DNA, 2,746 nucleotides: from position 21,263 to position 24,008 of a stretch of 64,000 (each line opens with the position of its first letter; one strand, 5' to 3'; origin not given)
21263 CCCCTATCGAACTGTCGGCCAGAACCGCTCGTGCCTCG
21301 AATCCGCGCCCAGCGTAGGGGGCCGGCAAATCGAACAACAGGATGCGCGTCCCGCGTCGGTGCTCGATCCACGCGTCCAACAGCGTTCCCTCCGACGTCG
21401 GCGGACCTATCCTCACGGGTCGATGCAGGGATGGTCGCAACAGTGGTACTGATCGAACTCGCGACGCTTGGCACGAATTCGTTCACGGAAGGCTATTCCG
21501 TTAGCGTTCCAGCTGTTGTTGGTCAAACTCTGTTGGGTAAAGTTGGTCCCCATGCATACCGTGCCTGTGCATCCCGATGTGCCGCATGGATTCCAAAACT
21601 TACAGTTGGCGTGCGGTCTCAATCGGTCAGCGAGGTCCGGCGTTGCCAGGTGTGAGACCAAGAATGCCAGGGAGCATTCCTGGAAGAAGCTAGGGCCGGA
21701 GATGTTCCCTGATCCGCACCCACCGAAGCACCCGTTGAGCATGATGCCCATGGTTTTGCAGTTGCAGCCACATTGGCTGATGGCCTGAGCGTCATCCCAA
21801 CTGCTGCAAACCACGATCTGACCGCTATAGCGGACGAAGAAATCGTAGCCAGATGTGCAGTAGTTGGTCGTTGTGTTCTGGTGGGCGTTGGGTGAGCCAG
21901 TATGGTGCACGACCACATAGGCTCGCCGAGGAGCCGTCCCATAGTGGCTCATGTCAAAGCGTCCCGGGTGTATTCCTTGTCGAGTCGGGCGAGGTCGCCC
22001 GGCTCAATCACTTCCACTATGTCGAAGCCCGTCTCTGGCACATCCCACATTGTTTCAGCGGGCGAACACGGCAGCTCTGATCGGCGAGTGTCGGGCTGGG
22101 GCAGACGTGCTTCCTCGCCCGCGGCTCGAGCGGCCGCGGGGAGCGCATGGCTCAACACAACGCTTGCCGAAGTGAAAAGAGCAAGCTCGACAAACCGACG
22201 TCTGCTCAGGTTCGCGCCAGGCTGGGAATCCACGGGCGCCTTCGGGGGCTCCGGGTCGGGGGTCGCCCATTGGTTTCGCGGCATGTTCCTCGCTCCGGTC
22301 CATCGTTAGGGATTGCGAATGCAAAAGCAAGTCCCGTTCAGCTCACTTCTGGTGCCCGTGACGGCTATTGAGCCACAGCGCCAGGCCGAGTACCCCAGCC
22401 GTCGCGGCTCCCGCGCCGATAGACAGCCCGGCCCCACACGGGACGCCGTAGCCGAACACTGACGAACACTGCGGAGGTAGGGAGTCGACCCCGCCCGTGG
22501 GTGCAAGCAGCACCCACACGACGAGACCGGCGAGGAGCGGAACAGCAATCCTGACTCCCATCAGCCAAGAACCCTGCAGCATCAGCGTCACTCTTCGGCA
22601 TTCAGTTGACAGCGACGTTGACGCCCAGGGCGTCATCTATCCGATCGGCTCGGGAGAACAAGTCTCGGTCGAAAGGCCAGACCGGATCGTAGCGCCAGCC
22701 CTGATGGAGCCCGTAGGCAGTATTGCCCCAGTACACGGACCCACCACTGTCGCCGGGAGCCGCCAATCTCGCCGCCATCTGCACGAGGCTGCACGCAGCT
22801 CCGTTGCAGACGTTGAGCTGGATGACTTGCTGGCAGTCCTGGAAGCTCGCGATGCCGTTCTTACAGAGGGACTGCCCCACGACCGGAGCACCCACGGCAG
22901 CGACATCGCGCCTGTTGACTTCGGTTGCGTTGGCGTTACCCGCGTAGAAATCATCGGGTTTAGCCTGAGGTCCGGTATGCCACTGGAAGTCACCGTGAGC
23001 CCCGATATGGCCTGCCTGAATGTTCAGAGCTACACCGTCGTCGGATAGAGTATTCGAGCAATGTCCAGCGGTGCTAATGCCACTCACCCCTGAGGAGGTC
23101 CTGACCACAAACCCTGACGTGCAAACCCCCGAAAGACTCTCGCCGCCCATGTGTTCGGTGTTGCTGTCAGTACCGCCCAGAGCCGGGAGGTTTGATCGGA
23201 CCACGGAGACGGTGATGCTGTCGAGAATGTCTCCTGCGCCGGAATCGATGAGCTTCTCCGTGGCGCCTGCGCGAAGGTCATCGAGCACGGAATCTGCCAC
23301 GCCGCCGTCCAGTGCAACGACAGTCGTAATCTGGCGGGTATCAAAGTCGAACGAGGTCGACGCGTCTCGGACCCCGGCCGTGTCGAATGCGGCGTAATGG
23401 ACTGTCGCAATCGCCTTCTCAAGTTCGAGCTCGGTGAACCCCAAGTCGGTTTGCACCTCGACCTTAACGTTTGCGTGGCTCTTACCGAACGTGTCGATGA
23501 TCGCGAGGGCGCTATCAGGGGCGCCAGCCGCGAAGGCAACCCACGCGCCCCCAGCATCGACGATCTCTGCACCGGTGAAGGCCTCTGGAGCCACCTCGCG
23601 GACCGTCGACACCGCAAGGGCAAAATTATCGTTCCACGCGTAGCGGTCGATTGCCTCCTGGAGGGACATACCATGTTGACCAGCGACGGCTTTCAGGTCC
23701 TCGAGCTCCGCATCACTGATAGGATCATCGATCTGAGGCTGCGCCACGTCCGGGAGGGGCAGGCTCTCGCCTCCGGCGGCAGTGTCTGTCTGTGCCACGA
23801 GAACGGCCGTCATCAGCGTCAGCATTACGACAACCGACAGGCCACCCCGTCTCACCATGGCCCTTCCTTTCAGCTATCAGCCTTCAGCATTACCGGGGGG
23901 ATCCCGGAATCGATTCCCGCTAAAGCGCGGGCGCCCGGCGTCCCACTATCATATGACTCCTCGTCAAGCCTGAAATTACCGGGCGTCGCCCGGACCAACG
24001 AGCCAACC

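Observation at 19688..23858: Island cargo is one minus-strand operon: secreted bacteriolytic enzymes plus a MauE/MauD-like oxidative-folding pair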

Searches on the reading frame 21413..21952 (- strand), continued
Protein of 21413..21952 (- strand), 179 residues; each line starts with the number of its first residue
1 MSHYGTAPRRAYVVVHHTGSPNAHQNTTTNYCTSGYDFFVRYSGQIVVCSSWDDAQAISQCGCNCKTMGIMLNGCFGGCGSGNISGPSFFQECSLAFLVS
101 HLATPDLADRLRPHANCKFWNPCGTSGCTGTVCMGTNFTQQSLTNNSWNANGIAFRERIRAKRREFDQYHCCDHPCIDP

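Call 57: search_solved_structures(query=A1, max_evalue=10, show_alignments=4)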
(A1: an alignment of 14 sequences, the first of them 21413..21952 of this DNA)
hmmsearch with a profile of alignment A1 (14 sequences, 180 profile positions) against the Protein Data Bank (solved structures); distinct sequences matched with E-value up to 10: 18.
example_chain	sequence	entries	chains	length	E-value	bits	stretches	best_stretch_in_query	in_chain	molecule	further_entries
6srt_A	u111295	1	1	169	6e-05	26.3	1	11-120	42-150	N-acetylmuramoyl-L-alanine amidase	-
6ssc_A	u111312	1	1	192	8.3e-05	25.8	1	11-119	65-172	N-acetylmuramoyl-L-alanine amidase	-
1lba_A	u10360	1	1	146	0.00083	22.6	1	31-117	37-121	T7 LYSOZYME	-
1aro_L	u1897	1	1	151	0.00089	22.5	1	31-117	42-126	T7 LYSOZYME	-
1sk4_A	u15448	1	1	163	0.003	20.7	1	23-76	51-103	Peptidoglycan recognition protein I-alpha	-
1sk3_A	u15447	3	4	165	0.0032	20.6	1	23-76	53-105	Peptidoglycan recognition protein I-alpha | peptidoglycan recognition protein-I-alpha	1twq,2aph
7f5i_A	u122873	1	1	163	0.0061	19.7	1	11-116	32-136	amidase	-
5xz3_A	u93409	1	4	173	0.012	18.8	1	23-83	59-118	Peptidoglycan-recognition protein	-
2eax_A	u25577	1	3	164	0.021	18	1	31-84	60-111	Peptidoglycan recognition protein-I-beta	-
2eav_A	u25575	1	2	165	0.022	17.9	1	31-91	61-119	Peptidoglycan recognition protein-I-beta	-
5xz4_A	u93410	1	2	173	0.12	15.5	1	24-77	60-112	Bumblebee peptidoglycan recognition protein SA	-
2xz4_A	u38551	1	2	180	0.23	14.6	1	13-76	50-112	PEPTIDOGLYCAN-RECOGNITION PROTEIN LF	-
2cb3_A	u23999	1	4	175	0.25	14.5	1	27-76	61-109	PEPTIDOGLYCAN-RECOGNITION PROTEIN-LE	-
4r7n_B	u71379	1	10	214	0.46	13.6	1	24-46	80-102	Fab C2E3 Light chain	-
2f2l_X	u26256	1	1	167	0.87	12.7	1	28-78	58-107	Peptidoglycan recognition protein-LC isoform LCx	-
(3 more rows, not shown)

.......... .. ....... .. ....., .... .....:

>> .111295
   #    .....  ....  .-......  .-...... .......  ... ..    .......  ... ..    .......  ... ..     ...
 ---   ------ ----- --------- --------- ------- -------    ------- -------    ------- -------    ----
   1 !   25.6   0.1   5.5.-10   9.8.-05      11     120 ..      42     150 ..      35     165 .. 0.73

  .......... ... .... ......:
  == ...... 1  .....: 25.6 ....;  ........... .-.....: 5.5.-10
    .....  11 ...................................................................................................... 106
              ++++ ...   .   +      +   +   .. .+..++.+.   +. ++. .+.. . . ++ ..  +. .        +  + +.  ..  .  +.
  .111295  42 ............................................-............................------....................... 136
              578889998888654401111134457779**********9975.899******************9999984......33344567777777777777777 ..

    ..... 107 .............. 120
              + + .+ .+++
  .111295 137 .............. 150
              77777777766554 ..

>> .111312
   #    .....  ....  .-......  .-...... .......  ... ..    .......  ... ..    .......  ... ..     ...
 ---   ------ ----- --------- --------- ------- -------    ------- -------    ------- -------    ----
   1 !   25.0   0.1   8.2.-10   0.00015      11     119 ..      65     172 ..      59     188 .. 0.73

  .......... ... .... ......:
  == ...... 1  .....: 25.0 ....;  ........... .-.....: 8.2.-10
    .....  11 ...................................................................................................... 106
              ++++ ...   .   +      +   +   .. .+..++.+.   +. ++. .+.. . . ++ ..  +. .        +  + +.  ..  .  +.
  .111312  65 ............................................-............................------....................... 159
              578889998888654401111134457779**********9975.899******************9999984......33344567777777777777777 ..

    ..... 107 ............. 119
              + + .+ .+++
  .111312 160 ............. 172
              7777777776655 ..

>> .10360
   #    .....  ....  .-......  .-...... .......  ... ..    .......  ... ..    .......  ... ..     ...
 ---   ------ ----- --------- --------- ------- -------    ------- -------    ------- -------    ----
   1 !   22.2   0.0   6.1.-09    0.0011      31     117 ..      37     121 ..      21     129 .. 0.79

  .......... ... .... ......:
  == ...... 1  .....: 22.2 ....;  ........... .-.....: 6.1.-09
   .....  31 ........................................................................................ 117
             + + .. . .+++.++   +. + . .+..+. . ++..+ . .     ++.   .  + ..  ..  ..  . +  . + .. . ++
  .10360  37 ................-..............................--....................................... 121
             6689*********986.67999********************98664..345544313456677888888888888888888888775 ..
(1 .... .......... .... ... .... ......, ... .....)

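Call 62: find_related_loci(query=A1, collection=metagenome_contigs, flank=6000)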
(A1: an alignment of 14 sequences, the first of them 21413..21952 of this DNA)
Query A1 (179 aa) in metagenome_contigs; peptide patterns used: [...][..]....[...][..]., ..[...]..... (x = any residue, [..] = any of these).
161 stretches matched a pattern; 2 encode a relative of the query (tblastn E <= 1e-3); 2 distinct loci.
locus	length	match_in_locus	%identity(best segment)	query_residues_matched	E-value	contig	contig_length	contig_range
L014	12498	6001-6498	43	3-166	3e-31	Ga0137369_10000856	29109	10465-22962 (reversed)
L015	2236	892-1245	30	13-114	1e-5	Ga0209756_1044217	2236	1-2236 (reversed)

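Call 65: search_dna_similar(query=window:21413-21952:-, collection=plasmids, mode=protein, max_evalue=0.001, max_rows=15)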
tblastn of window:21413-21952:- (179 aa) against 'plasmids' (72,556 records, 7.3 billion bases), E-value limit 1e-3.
No match.

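Call 69: search_protein_families(library=padloc, proteins=[window:21413-21952:-], max_evalue=0.01)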
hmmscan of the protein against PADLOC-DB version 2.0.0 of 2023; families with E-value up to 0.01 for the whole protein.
window:21413-21952:- (179 aa): 0 families

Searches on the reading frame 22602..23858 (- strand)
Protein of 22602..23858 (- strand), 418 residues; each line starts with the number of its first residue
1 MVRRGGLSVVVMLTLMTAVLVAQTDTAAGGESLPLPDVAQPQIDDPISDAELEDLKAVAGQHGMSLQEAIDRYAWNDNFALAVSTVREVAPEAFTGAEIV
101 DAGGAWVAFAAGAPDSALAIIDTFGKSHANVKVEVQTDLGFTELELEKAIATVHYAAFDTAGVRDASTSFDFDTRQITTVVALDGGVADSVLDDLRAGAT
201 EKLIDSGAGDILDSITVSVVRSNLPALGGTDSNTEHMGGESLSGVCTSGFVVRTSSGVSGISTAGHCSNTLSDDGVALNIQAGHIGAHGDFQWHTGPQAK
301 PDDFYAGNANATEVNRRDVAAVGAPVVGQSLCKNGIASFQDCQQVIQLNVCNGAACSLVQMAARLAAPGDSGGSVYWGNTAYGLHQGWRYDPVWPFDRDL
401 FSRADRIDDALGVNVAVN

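Call 3: search_protein_families(library=pfam, proteins=[window:22602-23858:-], max_evalue=0.1)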
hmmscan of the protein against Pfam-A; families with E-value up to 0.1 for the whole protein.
window:22602-23858:- (418 aa): 0 families

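Call 7: search_solved_structures(query=window:22602-23858:-, max_evalue=1, show_alignments=2)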
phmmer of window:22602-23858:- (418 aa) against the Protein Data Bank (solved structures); distinct sequences matched with E-value up to 1: 5.
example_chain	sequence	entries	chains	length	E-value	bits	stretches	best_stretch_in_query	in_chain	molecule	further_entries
2sfa_A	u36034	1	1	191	1.8e-05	27.1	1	243-387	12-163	SERINE PROTEINASE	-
1sgc_A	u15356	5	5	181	5.3e-05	25.6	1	244-387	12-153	PROTEINASE A | PROTEINASE A (SGPA)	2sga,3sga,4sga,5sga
2ea3_A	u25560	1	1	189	0.034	16.3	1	245-387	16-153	Chymotrypsin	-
2oua_A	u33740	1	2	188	0.036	16.2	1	241-387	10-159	Serine protease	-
6xhz_A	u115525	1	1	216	0.08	15.1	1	243-387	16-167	N4: hypothetical protein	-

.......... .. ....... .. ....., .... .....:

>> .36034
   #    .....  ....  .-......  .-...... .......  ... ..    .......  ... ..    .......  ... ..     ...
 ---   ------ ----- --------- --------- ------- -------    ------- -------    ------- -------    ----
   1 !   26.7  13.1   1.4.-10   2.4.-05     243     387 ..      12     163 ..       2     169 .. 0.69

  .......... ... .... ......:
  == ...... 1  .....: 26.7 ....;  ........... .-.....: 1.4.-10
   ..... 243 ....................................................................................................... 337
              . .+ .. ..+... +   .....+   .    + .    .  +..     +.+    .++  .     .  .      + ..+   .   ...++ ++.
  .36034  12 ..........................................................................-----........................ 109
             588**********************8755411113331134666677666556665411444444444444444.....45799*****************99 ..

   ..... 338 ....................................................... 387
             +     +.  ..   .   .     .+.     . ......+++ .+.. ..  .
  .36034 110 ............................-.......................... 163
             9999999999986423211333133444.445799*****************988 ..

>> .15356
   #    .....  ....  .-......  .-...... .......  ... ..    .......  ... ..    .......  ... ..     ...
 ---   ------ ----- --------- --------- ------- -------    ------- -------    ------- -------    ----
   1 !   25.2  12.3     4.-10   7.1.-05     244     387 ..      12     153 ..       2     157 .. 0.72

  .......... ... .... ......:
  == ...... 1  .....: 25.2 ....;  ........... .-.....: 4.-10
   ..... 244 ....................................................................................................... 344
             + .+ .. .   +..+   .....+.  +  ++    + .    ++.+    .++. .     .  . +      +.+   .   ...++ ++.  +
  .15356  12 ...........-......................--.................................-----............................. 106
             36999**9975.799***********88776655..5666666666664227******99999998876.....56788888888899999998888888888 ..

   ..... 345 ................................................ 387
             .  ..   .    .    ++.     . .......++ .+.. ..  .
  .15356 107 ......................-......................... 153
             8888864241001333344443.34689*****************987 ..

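Call 9: search_protein_families(library=ncbifam, proteins=[window:22602-23858:-], max_evalue=0.1)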
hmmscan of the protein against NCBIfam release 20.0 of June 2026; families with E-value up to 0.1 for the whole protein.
window:22602-23858:- (418 aa): 0 families

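Call 10: find_encoding_contigs(protein=window:22602-23858:-, flank=10000, max_places=6)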
Protein window:22602-23858:- (418 aa): 1 contig read that carries it; 1 place shown.
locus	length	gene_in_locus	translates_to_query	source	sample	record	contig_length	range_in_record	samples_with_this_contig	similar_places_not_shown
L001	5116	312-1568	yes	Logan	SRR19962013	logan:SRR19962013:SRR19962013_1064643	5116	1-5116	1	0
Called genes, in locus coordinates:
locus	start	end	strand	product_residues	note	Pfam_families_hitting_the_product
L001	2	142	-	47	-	?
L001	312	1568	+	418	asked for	-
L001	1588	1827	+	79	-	-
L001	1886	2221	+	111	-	-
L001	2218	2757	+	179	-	PF01510:Amidase_2 (weak)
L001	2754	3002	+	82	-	-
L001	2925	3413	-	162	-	-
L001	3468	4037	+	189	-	-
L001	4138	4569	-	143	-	-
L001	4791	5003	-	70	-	-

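Call 39: list_cluster_members(proteins=[P0014, window:22602-23858:-, window:21413-21952:-, window:25602-26456:-, window:14385-15983:-, window:12807-14237:-])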
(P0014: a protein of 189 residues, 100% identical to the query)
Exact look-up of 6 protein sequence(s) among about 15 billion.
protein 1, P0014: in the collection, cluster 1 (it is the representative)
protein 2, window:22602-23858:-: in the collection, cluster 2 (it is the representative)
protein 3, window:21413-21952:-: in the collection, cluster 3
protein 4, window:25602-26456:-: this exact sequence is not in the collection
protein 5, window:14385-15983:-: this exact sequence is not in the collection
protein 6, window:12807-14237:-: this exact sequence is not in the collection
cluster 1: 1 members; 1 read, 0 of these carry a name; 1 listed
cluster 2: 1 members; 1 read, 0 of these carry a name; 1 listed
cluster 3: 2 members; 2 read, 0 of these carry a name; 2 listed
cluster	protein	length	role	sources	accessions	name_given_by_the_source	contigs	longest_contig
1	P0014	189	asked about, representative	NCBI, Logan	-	-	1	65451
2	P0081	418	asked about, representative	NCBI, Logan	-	-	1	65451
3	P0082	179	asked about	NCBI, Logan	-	-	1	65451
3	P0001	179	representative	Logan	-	-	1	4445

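Call 66: search_dna_similar(query=window:22602-23858:-, collection=plasmids, mode=protein, max_evalue=0.001, max_rows=15)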
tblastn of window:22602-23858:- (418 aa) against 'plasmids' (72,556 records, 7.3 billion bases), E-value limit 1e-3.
Records with a match: 7; places in all: 7; records where one place covers at least 80% of the query: 2.
Best place of each record, by identity: <60% 7.
By first word of the organism name: Mycobacterium 3; Nocardiopsis 1; Clavibacter 1; Xanthomonas 1; Methylobacterium 1.
By predicted mobility (MOB-suite, as given by PLSDB): non-mobilizable 3; mobilizable 3; conjugative 1.
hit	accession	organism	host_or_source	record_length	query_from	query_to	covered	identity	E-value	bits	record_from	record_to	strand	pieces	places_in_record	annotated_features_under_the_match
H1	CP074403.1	Nocardiopsis eucommiae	Whole organism,soil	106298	43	387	83%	30.3%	8e-25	114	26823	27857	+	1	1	hypothetical protein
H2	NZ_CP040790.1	Clavibacter michiganensis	winter wheat (Triticum aestivum)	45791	44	387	82%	26.3%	1e-6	58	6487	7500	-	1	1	S1 family peptidase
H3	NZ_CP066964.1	Xanthomonas campestris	Barbarea vulgaris,Cell Culture,leaf ...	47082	207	387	43%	32.1%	3e-14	82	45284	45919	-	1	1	hypothetical protein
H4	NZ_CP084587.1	Mycobacterium intracellulare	water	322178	245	383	33%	37.2%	2e-4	52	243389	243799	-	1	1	hypothetical protein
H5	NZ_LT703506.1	Mycobacterium intracellulare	natural / free-living,environmental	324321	245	383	33%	37.2%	2e-4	52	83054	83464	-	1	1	hypothetical protein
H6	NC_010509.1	Methylobacterium radiotolerans JCM 2831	-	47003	208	387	43%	28.5%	7e-5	53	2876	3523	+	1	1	trypsin-like serine protease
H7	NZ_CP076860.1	Mycobacterium avium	Homo sapiens,sputum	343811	246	377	32%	34.0%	6e-4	50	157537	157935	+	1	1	S1 family peptidase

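Call 69: search_protein_families(library=padloc, proteins=[window:22602-23858:-], max_evalue=0.01)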
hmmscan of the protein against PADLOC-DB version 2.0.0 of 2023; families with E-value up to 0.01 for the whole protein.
window:22602-23858:- (418 aa): 0 families
